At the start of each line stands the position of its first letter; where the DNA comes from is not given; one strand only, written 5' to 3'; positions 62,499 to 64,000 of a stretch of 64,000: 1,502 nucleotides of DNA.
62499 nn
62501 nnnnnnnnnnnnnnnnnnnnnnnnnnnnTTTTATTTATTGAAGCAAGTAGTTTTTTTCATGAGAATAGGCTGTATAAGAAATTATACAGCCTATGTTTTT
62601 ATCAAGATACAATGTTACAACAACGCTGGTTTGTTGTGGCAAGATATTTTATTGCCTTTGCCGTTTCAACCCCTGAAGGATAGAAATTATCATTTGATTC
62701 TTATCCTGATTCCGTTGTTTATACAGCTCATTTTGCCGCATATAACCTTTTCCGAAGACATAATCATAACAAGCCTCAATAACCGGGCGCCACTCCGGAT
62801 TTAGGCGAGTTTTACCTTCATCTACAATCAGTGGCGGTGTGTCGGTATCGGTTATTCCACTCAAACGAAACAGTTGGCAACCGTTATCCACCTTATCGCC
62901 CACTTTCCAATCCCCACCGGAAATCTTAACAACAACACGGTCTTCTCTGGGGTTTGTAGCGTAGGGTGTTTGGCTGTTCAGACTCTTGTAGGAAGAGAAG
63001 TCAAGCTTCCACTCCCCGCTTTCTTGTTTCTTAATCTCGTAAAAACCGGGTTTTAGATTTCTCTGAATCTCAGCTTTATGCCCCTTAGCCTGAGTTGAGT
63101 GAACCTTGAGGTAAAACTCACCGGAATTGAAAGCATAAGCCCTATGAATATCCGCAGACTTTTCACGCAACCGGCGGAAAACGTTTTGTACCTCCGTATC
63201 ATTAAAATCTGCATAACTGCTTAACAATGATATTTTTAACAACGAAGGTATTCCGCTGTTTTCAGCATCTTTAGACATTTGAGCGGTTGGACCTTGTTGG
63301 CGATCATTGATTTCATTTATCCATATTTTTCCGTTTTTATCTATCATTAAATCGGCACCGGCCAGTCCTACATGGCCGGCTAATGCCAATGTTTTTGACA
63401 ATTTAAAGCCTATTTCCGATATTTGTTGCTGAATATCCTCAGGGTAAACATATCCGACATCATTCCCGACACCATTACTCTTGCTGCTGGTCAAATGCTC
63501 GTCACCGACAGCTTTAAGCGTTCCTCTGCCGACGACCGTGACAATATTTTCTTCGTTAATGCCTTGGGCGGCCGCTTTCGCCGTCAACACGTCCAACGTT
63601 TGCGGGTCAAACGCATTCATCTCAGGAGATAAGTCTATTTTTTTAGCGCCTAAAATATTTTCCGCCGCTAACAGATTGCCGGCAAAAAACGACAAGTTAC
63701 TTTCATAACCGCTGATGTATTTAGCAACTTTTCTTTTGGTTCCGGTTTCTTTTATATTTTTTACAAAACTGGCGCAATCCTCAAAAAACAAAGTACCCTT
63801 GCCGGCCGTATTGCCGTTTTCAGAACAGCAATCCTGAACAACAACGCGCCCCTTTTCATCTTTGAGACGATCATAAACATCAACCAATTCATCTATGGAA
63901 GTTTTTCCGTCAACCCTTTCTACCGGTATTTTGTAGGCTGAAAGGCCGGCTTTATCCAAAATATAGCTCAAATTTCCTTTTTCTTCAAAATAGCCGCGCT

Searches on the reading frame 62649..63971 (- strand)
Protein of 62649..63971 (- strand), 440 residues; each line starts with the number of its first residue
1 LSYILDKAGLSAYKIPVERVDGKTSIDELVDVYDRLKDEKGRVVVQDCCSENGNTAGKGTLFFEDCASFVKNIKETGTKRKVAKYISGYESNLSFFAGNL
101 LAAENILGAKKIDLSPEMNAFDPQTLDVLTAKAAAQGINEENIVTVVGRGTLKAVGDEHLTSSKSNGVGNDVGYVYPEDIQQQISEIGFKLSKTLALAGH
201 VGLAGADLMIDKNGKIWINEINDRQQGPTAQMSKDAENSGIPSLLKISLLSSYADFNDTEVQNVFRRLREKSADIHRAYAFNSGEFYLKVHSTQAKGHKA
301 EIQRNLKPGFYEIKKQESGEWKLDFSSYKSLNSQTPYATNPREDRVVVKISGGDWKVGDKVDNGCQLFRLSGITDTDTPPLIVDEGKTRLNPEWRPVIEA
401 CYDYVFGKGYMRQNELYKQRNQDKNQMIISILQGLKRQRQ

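Call 51: search_protein_families(library=pfam, proteins=[window:62649-63971:-], max_evalue=0.001)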
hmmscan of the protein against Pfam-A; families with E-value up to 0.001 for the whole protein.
window:62649-63971:- (440 aa): 2 families
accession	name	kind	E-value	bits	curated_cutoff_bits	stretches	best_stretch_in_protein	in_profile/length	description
PF14398.11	ATPgrasp_YheCD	-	2.5e-06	27.4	26.8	1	178-235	179-237/255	YheC/D like ATP-grasp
PF07478.18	Dala_Dala_lig_C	-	0.00015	21.8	24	1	177-222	131-173/204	D-ala D-ala ligase C-terminus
